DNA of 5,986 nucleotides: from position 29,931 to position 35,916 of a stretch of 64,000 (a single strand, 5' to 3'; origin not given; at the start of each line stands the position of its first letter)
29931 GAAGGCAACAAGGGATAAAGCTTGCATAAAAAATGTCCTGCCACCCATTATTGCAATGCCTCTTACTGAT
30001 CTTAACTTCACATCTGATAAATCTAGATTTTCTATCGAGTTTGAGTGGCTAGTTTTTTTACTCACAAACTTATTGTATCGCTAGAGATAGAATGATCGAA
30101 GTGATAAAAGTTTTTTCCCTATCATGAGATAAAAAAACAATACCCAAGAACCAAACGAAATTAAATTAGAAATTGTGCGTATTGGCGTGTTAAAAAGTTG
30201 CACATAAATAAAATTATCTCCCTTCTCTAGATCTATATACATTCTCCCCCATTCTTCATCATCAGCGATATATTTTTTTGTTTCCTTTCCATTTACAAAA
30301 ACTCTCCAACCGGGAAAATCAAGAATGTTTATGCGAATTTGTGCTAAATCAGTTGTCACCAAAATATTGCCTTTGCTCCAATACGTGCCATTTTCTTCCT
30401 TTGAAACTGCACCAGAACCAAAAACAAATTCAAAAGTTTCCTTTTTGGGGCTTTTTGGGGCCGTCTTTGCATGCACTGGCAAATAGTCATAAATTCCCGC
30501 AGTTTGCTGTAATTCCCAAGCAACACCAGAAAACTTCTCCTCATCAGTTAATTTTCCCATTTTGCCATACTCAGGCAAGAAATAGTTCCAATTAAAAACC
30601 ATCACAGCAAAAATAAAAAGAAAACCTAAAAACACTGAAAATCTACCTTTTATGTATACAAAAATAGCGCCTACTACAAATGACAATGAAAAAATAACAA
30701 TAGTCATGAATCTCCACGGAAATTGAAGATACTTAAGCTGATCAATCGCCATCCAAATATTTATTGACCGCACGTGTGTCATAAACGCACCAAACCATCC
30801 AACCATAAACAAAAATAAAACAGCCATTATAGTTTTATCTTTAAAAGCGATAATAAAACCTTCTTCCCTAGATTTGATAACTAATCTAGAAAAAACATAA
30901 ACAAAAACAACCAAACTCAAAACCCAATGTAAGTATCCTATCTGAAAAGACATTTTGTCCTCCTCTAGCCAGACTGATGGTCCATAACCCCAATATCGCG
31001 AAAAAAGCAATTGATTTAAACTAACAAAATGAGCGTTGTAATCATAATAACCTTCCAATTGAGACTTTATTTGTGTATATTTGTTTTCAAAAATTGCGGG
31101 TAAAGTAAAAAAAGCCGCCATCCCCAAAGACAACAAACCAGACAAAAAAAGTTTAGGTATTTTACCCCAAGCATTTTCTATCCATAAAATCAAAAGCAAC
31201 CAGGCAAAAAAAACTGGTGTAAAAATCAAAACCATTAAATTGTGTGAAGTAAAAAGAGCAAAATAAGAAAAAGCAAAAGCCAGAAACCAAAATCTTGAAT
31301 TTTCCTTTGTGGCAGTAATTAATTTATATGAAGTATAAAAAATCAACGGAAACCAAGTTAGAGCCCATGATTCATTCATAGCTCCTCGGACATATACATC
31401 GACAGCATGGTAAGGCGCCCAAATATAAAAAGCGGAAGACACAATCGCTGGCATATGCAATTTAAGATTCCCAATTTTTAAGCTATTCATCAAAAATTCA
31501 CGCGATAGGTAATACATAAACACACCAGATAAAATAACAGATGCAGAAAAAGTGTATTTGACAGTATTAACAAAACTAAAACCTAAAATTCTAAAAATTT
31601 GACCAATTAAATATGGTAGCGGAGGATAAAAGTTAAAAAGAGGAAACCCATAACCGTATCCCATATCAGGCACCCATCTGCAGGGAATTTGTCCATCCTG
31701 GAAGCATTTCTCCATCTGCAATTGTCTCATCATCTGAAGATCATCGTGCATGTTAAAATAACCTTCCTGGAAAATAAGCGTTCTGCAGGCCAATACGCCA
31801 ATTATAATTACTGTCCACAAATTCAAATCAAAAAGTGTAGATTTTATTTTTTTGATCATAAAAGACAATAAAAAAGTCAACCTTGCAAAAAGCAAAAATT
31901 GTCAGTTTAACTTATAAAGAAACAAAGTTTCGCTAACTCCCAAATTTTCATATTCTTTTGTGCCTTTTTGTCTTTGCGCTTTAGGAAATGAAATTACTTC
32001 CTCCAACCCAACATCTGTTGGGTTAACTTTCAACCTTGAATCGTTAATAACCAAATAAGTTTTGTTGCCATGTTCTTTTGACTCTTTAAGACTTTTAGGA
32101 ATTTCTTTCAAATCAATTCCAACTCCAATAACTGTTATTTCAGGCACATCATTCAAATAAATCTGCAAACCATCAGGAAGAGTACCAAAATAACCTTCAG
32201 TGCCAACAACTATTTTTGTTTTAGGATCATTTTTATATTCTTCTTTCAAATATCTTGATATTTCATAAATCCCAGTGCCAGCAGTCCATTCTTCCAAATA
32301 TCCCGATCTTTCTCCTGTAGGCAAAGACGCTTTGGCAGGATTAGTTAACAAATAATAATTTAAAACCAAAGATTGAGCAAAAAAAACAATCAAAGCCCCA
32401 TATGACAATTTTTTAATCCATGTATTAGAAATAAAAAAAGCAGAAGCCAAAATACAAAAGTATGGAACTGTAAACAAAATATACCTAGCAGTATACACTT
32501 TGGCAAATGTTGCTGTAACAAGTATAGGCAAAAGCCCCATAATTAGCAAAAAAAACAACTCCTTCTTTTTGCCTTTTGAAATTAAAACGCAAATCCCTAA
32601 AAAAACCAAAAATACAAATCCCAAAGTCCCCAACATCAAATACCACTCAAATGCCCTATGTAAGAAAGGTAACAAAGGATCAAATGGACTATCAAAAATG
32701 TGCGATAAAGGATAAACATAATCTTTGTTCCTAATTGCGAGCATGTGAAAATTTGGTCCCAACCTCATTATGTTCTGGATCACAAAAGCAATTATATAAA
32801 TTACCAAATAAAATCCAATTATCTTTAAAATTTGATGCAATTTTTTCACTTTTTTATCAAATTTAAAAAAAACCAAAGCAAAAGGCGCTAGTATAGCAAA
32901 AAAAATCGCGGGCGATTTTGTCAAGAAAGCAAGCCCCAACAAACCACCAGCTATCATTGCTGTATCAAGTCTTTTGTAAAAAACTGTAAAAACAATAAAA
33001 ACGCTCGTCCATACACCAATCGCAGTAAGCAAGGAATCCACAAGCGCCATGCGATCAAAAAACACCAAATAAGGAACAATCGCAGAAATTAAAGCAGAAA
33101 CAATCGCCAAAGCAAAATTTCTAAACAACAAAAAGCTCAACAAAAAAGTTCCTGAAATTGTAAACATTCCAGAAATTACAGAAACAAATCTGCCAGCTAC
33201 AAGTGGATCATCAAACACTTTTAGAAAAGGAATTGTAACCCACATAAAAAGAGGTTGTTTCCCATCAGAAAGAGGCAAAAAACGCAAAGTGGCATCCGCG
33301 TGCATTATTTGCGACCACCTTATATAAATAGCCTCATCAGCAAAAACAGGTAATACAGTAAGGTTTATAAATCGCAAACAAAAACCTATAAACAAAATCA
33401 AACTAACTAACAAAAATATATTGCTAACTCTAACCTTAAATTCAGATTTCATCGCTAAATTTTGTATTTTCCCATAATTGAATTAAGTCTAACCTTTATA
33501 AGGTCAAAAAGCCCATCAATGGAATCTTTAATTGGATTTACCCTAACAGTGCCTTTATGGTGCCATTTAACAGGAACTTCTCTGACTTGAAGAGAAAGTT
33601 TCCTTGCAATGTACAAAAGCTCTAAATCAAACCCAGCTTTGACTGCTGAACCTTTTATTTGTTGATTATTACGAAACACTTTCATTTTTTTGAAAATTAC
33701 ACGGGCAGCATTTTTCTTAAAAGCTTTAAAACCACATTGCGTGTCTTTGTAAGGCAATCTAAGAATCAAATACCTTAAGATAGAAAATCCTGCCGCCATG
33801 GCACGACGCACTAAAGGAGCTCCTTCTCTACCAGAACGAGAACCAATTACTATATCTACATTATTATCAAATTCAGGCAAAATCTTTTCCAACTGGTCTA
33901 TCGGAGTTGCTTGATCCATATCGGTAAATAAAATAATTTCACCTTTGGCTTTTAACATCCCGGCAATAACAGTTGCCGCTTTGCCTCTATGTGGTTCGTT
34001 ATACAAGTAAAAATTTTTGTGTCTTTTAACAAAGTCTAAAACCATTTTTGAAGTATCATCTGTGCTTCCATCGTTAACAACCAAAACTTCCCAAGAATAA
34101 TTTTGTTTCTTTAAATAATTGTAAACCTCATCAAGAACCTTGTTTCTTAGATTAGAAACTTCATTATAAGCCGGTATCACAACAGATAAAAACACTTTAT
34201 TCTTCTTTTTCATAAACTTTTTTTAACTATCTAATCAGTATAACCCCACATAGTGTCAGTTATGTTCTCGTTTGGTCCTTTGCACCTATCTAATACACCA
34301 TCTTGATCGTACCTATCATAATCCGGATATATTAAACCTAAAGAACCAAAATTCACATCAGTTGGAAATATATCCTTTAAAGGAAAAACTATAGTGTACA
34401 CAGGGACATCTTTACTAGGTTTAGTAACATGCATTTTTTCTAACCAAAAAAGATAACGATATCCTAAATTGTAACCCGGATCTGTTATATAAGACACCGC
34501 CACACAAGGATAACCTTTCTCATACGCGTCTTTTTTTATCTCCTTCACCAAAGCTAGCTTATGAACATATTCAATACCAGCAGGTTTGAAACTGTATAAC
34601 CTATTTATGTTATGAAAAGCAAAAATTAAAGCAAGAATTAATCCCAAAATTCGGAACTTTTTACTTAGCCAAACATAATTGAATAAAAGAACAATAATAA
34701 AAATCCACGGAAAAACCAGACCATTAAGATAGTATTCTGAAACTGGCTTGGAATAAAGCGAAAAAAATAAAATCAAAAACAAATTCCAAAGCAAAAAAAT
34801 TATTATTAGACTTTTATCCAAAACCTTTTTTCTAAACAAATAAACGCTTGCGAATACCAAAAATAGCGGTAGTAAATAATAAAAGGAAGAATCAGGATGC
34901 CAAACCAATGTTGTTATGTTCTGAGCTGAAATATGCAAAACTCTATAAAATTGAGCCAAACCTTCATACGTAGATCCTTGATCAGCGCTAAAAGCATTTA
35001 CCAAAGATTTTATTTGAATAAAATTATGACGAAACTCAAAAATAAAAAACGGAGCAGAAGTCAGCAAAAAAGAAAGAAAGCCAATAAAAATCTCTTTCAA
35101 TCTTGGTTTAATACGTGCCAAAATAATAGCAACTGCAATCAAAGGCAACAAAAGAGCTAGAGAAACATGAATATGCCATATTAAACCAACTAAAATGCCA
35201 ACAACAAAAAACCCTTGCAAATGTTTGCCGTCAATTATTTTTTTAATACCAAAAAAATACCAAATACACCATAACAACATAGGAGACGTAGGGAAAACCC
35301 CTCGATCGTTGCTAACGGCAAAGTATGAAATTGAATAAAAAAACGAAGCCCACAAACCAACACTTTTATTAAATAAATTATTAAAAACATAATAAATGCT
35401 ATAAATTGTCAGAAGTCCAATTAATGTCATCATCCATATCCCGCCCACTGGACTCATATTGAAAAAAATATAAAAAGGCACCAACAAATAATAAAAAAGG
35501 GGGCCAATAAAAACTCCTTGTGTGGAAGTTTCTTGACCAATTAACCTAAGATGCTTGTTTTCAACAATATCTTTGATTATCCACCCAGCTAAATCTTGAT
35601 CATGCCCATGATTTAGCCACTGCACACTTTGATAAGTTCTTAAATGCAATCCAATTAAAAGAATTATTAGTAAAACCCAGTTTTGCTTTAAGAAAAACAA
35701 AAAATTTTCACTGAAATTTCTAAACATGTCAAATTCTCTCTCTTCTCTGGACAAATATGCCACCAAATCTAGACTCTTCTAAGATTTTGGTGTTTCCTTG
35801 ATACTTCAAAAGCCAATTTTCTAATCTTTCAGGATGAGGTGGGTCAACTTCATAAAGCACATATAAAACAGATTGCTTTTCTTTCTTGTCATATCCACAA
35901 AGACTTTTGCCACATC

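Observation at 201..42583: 42-kb single-strand glycosylation block with about 16 GT-C membrane glycosyltransferases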

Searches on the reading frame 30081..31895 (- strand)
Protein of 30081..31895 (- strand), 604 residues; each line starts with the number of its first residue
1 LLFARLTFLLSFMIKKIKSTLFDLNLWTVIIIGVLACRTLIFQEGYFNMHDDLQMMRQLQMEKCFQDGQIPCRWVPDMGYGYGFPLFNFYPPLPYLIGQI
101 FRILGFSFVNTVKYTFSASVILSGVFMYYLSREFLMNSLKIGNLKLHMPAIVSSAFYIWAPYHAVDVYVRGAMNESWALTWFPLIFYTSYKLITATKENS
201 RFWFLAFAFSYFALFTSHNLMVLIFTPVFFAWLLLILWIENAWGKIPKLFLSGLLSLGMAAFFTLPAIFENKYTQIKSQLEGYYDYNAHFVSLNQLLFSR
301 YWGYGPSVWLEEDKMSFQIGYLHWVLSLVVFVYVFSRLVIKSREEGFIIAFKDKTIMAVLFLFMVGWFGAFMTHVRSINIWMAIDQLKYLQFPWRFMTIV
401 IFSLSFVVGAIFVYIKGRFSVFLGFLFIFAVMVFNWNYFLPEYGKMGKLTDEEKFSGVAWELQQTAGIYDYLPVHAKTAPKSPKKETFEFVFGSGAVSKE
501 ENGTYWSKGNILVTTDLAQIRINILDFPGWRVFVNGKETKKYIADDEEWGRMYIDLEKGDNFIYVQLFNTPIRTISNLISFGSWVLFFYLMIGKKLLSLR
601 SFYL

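Call 5: search_protein_families(library=pfam, proteins=[window:30081-31895:-], max_evalue=0.01)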
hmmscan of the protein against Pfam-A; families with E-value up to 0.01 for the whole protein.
window:30081-31895:- (604 aa): 0 families

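Call 14: search_protein_families(library=ncbifam, proteins=[window:30081-31895:-], max_evalue=0.01)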
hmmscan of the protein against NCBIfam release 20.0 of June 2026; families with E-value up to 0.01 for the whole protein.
window:30081-31895:- (604 aa): 0 families

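Call 92: search_protein_families(library=pfam, alignment_id=A4, max_evalue=0.01)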
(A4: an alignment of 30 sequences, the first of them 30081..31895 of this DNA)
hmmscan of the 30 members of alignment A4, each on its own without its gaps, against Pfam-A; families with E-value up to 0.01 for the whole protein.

A. member 1, window:30081-31895:- (604 aa): 0 families

B. families by the number of members that match (of 30 scanned): 9 families
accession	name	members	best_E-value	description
PF10131.15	PTPS_related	24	6.3e-14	6-pyruvoyl-tetrahydropterin synthase related domain; membrane protein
PF09586.16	YfhO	6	5.7e-13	Bacterial membrane protein YfhO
PF13231.12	PMT_2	4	1.3e-05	Dolichyl-phosphate-mannose-protein mannosyltransferase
PF00535.33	Glycos_transf_2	2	5.6e-23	Glycosyl transferase family 2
PF10111.15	Glyco_tranf_2_2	2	1.4e-07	Glycosyltransferase like family 2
PF13641.12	Glyco_tranf_2_3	2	2.2e-07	Glycosyltransferase like family 2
PF20176.3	DUF6541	1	4.1e-06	Family of unknown function (DUF6541)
PF19554.4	DUF6077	1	4.1e-05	Family of unknown function (DUF6077)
PF02709.20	Glyco_transf_7C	1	0.00058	N-terminal domain of galactosyltransferase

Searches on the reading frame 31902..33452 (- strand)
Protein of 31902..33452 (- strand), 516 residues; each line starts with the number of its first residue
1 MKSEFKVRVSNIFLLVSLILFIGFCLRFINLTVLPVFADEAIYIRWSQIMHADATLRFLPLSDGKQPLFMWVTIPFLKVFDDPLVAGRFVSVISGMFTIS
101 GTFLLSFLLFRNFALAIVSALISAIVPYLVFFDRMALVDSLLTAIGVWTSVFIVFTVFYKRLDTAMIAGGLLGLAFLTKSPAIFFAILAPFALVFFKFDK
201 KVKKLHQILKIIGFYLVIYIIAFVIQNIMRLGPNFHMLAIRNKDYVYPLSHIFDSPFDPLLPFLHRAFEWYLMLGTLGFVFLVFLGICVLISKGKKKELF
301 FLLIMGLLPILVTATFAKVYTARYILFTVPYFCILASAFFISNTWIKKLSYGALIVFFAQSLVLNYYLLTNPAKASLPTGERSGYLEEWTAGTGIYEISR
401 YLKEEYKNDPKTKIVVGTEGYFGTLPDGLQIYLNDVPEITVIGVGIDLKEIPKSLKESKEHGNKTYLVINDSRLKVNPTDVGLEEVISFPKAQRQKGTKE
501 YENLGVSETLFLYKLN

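Call 5: search_protein_families(library=pfam, proteins=[window:31902-33452:-], max_evalue=0.01)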
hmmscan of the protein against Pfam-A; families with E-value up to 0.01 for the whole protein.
window:31902-33452:- (516 aa): 1 family
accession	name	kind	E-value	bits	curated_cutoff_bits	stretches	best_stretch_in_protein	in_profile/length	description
PF13231.12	PMT_2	-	1.2e-09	39.1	26.1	1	67-218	4-153/160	Dolichyl-phosphate-mannose-protein mannosyltransferase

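Call 15: search_protein_families(library=ncbifam, proteins=[window:31902-33452:-], max_evalue=0.01)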
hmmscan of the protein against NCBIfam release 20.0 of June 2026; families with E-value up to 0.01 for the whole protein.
window:31902-33452:- (516 aa): 1 family
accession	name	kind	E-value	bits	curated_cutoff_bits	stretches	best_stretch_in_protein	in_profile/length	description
TIGR03663.1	TIGR03663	subfamily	1.5e-07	30.8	126.25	1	15-205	3-188/435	flippase activity-associated protein Agl23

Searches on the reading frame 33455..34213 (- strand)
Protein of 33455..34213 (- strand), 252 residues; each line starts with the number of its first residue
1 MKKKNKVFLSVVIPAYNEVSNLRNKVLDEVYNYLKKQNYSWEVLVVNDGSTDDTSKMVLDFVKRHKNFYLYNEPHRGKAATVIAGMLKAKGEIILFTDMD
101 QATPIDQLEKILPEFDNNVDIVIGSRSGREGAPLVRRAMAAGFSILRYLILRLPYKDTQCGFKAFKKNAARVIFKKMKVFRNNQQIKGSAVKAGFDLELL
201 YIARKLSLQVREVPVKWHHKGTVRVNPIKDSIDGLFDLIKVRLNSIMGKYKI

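Call 5: search_protein_families(library=pfam, proteins=[window:33455-34213:-], max_evalue=0.01)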
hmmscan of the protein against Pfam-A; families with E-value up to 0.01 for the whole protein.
window:33455-34213:- (252 aa): 3 families
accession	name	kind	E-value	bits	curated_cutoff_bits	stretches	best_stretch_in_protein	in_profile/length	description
PF00535.33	Glycos_transf_2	-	3.6e-27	95.8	23.3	1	10-172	1-166/168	Glycosyl transferase family 2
PF10111.15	Glyco_tranf_2_2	-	9.3e-12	45.4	27.3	1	10-113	1-104/276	Glycosyltransferase like family 2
PF13641.12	Glyco_tranf_2_3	-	4.6e-06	27.3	27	1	9-132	3-129/230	Glycosyltransferase like family 2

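Call 52: search_protein_families(library=ncbifam, proteins=[window:33455-34213:-], max_evalue=1e-8)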
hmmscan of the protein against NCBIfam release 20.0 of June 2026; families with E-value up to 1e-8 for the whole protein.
window:33455-34213:- (252 aa): 13 families
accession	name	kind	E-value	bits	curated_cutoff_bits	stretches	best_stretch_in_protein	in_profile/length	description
NF047588.1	GlcsyltransPgfSStrep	equivalog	2e-18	66.6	500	1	9-178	3-172/308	glycosyltransferase PgfS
NF041875.1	EPS_EpsD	equivalog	1.2e-14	54.5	370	1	9-116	1-105/325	exopolysaccharide biosynthesis glycosyltransferase EpsD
NF038302.1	EPS_HpsE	equivalog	3e-14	52.7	300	1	9-103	3-99/307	hormogonium polysaccharide biosynthesis glycosyltransferase HpsE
TIGR03937.1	PgaC_IcaA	equivalog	5.7e-14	51.9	422.3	1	3-118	41-153/407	poly-beta-1,6-N-acetyl-D-glucosamine synthase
NF007986.1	PRK10714.1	equivalog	4.3e-13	49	529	1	9-139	8-139/316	undecaprenyl-phosphate 4-deoxy-4-formamido-L-arabinose transferase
NF007482.0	PRK10073.1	equivalog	8.3e-13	48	423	1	4-105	3-100/334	glycosyltransferase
NF041391.1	DPhHxTase_Halo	equivalog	1e-11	44.3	375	1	15-229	3-196/213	dolichyl-phosphate hexose transferase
TIGR04283.1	glyco_like_mftF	equivalog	5.7e-11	42.4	182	1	9-115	1-97/221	TIGR04283 family arsenosugar biosynthesis glycosyltransferase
NF010496.0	PRK13915.1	equivalog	8.4e-10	38.2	262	1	2-104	26-130/307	glucosyl-3-phosphoglycerate synthase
TIGR03965.1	mycofact_glyco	equivalog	1.3e-09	37.5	280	1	9-118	76-182/467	mycofactocin biosynthesis glycosyltransferase MftF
NF047683.1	TeichurnBiosyTuaG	equivalog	3.1e-09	36.8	400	1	4-112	3-108/252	teichuronic acid biosynthesis protein TuaG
NF058614.1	PPMAGASynPpgS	equivalog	4.3e-09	36.1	370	1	11-176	4-168/226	polyprenyl-phospho-N-acetylgalactosaminyl synthase PpgS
TIGR04182.1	glyco_TIGR04182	equivalog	8.5e-09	35.2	325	0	10-233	3-209/293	S-layer glycoprotein N-glycosyltransferase AglJ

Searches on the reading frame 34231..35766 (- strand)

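Call 5: search_protein_families(library=pfam, proteins=[window:34231-35766:-], max_evalue=0.01)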
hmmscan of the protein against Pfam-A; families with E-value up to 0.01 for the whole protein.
window:34231-35766:- (511 aa): 1 family
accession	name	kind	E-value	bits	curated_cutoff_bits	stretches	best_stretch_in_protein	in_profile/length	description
PF13231.12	PMT_2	-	2.9e-07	31.3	26.1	1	89-240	4-157/160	Dolichyl-phosphate-mannose-protein mannosyltransferase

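Call 15: search_protein_families(library=ncbifam, proteins=[window:34231-35766:-], max_evalue=0.01)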
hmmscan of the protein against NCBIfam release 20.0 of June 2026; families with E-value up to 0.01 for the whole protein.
window:34231-35766:- (511 aa): 0 families
